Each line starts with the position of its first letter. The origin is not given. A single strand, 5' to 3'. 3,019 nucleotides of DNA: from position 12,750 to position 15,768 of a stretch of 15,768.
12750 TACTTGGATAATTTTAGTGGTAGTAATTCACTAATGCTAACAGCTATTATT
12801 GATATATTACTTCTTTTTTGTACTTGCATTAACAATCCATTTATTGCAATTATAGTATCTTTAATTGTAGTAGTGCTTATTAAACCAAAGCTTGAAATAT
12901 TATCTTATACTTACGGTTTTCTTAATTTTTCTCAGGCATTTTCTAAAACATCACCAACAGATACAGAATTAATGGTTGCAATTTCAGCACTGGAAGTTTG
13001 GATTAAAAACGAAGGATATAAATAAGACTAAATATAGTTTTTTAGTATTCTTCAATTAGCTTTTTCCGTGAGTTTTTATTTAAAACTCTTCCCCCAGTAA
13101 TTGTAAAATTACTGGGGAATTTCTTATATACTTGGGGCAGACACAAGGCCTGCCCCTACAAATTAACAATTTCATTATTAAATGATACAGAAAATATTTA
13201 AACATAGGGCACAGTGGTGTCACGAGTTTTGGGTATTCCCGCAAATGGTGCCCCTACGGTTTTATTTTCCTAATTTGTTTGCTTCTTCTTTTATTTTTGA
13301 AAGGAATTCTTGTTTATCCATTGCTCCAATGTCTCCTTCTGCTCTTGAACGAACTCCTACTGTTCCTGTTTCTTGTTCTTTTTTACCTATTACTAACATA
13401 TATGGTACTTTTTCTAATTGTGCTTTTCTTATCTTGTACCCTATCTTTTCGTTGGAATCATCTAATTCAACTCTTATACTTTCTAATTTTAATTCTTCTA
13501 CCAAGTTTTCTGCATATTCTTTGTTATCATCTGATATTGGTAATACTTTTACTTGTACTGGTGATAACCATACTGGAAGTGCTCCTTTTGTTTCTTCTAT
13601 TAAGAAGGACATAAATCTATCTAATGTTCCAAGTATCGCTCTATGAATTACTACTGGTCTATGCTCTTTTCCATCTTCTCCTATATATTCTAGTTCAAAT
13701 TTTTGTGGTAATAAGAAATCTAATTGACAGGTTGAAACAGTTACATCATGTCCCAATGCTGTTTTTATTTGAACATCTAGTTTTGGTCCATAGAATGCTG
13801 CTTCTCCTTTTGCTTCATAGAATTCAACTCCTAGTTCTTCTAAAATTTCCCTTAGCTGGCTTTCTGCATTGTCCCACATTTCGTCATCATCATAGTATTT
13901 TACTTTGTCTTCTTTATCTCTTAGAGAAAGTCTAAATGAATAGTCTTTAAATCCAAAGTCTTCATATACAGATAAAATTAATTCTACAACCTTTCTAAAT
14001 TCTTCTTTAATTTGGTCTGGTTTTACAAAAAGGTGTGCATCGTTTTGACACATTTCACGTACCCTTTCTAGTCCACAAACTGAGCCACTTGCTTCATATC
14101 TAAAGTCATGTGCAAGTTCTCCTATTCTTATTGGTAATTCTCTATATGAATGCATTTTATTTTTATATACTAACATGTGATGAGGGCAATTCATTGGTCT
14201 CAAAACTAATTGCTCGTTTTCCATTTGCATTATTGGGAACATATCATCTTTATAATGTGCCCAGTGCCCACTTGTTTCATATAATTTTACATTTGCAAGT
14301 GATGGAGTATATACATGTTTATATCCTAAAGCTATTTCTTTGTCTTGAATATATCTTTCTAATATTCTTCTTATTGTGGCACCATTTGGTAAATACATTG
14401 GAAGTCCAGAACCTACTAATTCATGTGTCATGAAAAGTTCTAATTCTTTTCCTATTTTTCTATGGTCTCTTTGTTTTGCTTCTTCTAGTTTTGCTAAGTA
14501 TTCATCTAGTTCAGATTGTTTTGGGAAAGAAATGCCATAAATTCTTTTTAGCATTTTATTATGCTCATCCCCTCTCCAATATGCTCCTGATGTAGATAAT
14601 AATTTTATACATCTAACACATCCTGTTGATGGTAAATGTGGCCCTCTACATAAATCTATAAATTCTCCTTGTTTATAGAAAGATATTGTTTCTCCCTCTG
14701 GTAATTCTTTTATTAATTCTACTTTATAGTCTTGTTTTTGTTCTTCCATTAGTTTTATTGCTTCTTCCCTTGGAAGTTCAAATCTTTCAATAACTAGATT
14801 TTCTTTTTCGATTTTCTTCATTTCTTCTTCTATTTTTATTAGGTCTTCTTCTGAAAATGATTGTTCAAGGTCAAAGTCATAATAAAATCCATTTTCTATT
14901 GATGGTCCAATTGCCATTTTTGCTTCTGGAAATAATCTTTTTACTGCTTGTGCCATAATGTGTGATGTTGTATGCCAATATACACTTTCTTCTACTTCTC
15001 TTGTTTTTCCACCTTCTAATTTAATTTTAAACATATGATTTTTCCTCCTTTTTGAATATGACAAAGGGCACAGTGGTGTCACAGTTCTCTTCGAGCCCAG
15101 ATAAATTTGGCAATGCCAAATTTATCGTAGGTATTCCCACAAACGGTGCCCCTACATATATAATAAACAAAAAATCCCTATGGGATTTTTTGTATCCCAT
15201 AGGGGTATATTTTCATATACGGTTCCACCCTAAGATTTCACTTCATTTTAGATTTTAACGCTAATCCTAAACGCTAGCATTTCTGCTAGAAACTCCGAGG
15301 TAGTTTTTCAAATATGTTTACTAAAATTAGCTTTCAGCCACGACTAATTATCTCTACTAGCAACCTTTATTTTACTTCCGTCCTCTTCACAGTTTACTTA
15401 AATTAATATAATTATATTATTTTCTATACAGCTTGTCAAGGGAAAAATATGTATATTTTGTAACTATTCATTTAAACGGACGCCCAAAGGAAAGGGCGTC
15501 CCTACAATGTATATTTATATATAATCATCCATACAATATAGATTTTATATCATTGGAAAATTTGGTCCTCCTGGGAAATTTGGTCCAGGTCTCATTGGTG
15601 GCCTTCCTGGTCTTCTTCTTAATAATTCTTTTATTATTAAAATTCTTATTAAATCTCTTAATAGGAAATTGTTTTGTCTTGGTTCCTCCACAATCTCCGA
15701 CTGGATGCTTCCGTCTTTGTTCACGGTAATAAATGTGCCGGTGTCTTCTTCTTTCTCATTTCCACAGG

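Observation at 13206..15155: Two copies of a G+C-rich structured repeat element bracket thrS, one abutting the stop codon and one inside the 5'UTR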

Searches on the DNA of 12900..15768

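Call 6: search_rna_families(source=window, start=12900, end=15768, threshold=evalue, max_evalue=10, show_alignments=3)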
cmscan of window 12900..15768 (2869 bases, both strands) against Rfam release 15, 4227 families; matches with E-value up to 10: 8.
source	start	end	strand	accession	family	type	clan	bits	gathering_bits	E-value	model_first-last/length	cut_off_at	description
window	15198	15399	-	RF00230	T-box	Cis-reg; leader;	-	78.9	93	9.5e-17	1-219/219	no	T-box leader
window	15164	15272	-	RF04312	trpB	Cis-reg;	-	21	59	9.8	1-107/107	no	trpB ncRNA motif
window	13091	13127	-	RF02399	NsiR1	Gene; sRNA;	-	20.9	39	0.53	17-52/60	no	Nitrogen stress-induced RNA 1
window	15101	15218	-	RF01770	rimP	Cis-reg; leader;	-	19.7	47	5.7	1-102/102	no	Gammaprotebacteria rimP leader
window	15101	15199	+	RF02077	STnc220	Gene; sRNA;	-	19.2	60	7.5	1-79/79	no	Salmonella enterica sRNA STnc220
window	14739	14800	+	RF01091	PK-SPCSV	Cis-reg;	-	18.2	36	7.1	1-61/61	no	3'-terminal pseudoknot in SPCSV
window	15571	15678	+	RF02189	ST7-OT4_3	Gene; lncRNA;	-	17.2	50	0.53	192-302/302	no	ST7 overlapping transcript 4 conserved region 3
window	12902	12979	+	RF02052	STnc630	Gene; sRNA;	-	17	55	7.1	1-166/166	no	Enterobacterial sRNA STnc630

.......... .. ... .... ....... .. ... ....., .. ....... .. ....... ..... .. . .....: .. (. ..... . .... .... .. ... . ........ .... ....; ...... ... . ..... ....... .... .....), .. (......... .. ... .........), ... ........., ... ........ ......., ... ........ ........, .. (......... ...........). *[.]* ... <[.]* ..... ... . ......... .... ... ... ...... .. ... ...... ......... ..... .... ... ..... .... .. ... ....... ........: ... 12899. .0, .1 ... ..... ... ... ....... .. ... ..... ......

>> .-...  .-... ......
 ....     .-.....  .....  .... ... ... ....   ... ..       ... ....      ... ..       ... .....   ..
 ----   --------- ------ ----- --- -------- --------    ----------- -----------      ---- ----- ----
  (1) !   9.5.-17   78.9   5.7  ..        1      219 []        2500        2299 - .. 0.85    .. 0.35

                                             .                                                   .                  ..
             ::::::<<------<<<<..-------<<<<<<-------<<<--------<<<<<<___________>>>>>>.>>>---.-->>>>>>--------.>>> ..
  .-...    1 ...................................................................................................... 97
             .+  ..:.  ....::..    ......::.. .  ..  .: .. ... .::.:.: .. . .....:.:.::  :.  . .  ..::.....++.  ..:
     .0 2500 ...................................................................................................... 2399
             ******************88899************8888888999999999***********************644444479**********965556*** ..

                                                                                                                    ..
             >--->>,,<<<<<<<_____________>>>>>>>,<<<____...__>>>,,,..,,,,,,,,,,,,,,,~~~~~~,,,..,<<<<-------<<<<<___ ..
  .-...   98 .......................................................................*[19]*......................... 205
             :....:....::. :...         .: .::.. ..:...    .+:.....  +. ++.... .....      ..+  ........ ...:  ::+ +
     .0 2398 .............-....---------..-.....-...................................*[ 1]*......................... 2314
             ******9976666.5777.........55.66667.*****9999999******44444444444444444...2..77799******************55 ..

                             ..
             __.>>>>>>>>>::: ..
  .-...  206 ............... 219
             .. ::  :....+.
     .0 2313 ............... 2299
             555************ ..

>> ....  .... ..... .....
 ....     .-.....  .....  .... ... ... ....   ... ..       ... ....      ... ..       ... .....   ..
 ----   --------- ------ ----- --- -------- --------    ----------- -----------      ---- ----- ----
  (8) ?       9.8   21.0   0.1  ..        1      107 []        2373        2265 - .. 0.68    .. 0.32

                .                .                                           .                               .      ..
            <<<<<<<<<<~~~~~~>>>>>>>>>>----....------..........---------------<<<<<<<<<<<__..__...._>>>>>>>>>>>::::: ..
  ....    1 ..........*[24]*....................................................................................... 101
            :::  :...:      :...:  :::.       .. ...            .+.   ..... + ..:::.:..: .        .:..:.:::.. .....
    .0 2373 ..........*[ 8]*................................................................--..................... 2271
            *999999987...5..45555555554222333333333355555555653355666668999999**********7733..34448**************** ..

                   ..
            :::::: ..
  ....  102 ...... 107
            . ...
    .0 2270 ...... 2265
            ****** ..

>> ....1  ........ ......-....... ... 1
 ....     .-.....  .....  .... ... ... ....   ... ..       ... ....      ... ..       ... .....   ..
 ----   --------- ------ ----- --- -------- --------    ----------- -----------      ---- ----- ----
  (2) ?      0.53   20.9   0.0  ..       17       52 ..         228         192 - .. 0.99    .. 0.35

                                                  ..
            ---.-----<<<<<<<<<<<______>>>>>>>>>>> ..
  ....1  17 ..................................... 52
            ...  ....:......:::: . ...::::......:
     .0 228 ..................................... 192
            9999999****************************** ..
